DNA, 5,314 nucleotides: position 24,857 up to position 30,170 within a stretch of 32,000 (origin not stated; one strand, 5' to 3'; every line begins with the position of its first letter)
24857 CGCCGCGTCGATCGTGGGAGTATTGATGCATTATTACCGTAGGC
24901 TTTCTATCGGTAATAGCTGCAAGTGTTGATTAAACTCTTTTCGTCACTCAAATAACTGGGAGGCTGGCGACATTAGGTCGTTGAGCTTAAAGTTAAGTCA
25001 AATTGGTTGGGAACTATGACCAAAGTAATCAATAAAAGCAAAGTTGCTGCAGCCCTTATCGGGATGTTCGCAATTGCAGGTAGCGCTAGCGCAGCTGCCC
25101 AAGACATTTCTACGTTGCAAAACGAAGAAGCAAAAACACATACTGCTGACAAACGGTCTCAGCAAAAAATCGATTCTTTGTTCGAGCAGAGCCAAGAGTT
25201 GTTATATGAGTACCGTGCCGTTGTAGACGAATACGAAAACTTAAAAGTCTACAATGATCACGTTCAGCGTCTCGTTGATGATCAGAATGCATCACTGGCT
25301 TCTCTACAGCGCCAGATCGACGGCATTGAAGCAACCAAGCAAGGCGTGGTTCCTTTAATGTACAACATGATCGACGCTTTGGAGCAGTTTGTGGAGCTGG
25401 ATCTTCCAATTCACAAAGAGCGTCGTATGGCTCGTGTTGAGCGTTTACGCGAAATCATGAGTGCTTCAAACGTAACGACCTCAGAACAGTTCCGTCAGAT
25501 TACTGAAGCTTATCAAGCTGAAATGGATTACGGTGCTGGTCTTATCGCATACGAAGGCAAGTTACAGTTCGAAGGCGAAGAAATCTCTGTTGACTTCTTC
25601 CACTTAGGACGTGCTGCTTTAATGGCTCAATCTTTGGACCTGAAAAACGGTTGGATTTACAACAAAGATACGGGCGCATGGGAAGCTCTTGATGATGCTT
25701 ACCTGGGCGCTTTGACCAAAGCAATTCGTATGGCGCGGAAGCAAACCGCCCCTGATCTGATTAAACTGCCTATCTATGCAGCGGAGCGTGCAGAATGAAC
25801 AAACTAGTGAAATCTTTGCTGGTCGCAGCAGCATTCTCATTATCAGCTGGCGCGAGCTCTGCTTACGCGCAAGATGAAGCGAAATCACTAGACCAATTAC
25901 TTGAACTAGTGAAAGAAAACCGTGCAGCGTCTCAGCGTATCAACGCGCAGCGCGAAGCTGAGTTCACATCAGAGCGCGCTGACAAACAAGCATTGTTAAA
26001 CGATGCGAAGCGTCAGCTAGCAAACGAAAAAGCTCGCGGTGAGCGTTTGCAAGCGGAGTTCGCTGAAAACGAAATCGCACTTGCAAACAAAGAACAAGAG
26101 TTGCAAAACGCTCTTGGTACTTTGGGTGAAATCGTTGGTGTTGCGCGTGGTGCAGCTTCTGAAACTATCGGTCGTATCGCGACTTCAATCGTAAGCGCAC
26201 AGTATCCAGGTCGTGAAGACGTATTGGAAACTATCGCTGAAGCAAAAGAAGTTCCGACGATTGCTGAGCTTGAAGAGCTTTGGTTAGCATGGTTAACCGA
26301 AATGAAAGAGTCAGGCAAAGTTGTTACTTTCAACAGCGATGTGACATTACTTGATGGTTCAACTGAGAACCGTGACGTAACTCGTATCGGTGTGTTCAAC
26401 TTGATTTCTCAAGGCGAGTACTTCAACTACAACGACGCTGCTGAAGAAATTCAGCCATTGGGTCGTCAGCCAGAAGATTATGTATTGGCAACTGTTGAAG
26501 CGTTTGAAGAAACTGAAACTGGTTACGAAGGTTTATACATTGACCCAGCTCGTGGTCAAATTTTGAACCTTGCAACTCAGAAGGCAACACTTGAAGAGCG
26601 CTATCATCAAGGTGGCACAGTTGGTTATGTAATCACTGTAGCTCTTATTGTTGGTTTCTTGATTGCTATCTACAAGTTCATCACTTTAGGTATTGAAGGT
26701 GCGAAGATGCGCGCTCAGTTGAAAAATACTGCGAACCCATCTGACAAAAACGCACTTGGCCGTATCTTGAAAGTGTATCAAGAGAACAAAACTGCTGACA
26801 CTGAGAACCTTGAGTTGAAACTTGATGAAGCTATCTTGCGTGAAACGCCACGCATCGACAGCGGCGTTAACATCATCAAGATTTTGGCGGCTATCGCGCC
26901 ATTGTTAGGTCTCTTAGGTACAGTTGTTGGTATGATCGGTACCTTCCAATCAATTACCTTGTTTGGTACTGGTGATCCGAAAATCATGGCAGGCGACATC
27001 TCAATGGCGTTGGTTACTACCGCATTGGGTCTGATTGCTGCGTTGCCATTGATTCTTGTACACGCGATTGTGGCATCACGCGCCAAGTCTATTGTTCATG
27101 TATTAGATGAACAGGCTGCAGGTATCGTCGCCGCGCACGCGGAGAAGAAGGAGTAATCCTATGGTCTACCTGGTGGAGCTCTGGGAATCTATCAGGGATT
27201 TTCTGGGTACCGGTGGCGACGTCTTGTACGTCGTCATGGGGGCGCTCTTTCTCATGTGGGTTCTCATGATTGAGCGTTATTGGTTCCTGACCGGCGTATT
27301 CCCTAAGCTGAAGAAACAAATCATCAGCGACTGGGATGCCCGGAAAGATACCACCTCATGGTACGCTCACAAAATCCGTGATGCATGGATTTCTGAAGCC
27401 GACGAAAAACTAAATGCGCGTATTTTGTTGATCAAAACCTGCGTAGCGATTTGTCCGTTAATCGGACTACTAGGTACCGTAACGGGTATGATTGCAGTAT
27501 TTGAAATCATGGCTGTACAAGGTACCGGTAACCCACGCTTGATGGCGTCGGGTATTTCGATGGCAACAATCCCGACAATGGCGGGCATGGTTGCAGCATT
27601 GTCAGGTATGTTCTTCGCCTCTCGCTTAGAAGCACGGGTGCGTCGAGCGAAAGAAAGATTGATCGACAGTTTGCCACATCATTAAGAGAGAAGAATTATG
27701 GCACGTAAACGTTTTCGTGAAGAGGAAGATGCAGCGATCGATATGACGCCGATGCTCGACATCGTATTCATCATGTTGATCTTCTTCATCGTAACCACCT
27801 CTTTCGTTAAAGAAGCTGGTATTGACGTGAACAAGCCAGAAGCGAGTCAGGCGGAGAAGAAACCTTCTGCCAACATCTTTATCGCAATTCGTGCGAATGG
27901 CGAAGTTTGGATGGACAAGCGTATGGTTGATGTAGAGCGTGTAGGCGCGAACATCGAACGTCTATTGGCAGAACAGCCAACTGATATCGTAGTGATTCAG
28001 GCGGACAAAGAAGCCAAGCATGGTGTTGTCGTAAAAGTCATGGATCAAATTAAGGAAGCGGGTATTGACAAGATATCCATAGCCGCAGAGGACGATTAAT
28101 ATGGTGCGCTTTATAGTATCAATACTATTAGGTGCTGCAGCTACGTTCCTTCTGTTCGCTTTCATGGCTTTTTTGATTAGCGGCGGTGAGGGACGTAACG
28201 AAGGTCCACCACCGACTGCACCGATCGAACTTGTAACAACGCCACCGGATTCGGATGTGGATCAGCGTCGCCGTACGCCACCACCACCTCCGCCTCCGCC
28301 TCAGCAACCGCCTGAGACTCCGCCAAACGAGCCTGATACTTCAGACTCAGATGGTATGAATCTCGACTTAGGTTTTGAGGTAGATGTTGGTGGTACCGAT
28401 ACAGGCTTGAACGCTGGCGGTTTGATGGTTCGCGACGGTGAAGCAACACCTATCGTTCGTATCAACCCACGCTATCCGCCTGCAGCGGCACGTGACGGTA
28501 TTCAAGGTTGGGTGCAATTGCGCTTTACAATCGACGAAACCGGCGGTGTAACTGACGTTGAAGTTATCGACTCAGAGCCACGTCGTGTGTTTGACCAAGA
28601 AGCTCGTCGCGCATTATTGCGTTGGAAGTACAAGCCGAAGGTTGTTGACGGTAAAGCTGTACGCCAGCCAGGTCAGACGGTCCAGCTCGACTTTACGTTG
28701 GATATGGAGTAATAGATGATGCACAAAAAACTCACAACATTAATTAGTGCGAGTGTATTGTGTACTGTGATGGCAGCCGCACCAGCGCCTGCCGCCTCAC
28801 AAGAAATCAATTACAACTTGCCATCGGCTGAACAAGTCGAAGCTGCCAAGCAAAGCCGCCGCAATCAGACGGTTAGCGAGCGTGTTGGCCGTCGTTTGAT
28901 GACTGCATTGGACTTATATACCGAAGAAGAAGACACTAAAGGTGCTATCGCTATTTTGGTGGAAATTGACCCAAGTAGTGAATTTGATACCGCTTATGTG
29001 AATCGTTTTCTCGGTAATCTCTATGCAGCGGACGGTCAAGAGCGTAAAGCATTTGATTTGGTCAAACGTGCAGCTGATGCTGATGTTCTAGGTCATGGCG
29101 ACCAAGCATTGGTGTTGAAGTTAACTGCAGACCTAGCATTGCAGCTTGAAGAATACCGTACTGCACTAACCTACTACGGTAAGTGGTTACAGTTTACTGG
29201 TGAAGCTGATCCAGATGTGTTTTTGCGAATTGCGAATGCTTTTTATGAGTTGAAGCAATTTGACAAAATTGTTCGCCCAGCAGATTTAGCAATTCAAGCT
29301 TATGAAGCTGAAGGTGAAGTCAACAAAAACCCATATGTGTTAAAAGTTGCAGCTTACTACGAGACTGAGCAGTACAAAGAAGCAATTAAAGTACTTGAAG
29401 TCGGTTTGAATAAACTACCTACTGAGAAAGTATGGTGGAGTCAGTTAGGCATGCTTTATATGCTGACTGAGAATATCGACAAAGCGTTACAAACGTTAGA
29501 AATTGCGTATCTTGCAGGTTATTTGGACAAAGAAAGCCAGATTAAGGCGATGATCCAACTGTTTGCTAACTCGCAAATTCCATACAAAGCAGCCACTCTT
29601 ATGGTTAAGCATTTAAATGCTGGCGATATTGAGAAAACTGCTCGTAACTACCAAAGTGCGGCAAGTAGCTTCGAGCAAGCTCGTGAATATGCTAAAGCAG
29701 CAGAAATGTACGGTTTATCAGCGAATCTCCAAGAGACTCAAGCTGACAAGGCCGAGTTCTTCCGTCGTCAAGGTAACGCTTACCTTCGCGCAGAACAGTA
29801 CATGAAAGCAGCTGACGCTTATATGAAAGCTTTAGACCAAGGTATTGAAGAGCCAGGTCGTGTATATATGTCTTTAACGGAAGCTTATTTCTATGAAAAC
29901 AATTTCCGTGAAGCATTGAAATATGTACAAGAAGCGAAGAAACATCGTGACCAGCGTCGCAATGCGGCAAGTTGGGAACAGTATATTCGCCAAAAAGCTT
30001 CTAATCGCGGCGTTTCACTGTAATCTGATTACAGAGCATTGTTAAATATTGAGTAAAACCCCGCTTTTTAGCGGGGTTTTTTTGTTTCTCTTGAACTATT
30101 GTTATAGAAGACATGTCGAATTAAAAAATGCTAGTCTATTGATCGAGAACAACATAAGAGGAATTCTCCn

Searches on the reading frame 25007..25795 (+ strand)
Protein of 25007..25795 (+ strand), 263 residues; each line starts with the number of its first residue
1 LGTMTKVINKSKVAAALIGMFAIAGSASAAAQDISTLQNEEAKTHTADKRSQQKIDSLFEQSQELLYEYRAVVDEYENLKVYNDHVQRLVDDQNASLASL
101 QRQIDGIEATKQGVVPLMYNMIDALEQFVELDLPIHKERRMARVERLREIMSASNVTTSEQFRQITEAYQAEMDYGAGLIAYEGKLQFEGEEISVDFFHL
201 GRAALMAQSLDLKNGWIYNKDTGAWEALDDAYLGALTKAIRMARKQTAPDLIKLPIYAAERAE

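Call 57: search_protein_families(library=pfam, proteins=[window:25007-25795:+], max_evalue=0.001)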
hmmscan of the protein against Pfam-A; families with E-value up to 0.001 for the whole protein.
window:25007-25795:+ (263 aa): 1 family
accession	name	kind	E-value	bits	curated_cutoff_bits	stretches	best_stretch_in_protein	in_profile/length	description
PF11932.13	DUF3450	-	2.6e-89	299.1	32.6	1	19-256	5-240/241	Protein of unknown function (DUF3450)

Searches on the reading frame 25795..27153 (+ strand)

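Call 57: search_protein_families(library=pfam, proteins=[window:25795-27153:+], max_evalue=0.001)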
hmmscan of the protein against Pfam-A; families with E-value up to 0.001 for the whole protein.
window:25795-27153:+ (453 aa): 1 family
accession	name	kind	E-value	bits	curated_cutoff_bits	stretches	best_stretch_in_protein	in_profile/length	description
PF01618.21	MotA_ExbB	-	9.2e-29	100.2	22.9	1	321-438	6-126/127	MotA/TolQ/ExbB proton channel family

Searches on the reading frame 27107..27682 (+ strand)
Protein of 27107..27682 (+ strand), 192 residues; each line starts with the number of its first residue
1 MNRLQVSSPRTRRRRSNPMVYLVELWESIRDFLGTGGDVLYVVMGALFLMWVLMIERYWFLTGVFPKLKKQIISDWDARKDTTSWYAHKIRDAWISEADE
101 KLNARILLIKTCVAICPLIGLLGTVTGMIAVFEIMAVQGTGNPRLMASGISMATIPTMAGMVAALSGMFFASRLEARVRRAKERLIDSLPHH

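Call 57: search_protein_families(library=pfam, proteins=[window:27107-27682:+], max_evalue=0.001)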
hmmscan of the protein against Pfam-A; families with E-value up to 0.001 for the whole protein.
window:27107-27682:+ (192 aa): 1 family
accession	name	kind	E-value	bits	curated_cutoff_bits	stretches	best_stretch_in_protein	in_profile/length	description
PF01618.21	MotA_ExbB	-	3.5e-23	82.2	22.9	1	78-183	18-123/127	MotA/TolQ/ExbB proton channel family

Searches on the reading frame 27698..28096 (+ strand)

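Call 57: search_protein_families(library=pfam, proteins=[window:27698-28096:+], max_evalue=0.001)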
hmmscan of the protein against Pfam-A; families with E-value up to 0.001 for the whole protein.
window:27698-28096:+ (133 aa): 1 family
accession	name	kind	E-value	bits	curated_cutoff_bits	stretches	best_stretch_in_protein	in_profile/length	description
PF02472.21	ExbD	-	3e-34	118.3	25.4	1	8-132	2-127/128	Biopolymer transport protein ExbD/TolR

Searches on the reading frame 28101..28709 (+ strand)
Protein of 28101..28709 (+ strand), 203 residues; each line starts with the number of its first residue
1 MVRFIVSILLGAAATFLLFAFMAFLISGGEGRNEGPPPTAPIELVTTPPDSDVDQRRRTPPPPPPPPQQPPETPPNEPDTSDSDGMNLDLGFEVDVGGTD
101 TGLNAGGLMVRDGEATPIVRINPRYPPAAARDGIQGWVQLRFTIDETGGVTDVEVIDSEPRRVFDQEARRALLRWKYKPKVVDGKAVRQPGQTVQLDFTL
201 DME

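Call 57: search_protein_families(library=pfam, proteins=[window:28101-28709:+], max_evalue=0.001)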
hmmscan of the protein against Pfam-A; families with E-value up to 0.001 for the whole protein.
window:28101-28709:+ (203 aa): 1 family
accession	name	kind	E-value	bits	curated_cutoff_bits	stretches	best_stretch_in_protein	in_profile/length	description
PF03544.19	TonB_C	-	3.7e-21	75.8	24.6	1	122-200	2-79/79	Gram-negative bacterial TonB protein C-terminal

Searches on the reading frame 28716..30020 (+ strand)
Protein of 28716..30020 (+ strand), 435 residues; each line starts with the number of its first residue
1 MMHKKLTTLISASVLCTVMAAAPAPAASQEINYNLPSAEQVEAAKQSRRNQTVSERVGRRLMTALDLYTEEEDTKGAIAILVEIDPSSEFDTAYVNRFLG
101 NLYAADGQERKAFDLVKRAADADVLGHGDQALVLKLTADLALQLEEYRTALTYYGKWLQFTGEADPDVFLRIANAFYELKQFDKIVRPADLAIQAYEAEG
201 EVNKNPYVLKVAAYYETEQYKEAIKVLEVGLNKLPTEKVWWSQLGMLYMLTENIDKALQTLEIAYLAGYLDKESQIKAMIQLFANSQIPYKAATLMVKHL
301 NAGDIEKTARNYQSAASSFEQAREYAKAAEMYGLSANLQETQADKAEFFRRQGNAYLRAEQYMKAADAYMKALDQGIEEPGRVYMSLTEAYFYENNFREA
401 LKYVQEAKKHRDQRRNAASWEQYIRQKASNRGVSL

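Call 32: search_protein_families(library=pfam, proteins=[window:28716-30020:+], max_evalue=0.01)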
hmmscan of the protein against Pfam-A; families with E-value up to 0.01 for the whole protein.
window:28716-30020:+ (435 aa): 8 families
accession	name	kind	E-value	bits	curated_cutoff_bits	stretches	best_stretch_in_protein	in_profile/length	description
PF07719.23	TPR_2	-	6e-10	38.9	27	0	346-374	1-29/34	Tetratricopeptide repeat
PF13424.12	TPR_12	-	1.6e-09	38.3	30.1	1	92-155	2-69/77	Tetratricopeptide repeat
PF00515.34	TPR_1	-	4.4e-08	33.1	27.8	1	347-374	2-29/34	Tetratricopeptide repeat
PF13428.12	TPR_14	-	6.1e-07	30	23.5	0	207-245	4-42/44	Tetratricopeptide repeat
PF25058.1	ARM_TT21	-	1.7e-06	28.5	27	1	299-412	10-125/155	Tetratricopeptide repeat protein 21 ARM repeat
PF25575.1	TPR_BSK1_C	-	2.7e-06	27.7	42.2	0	325-410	20-106/118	Serine/threonine-protein kinase BSK1-like, TPR repeats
PF14559.12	TPR_19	-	1.8e-05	25.4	25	1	216-262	3-49/68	Tetratricopeptide repeat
PF13432.12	TPR_16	-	0.00088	20.1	32.7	0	351-408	2-58/65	Tetratricopeptide repeat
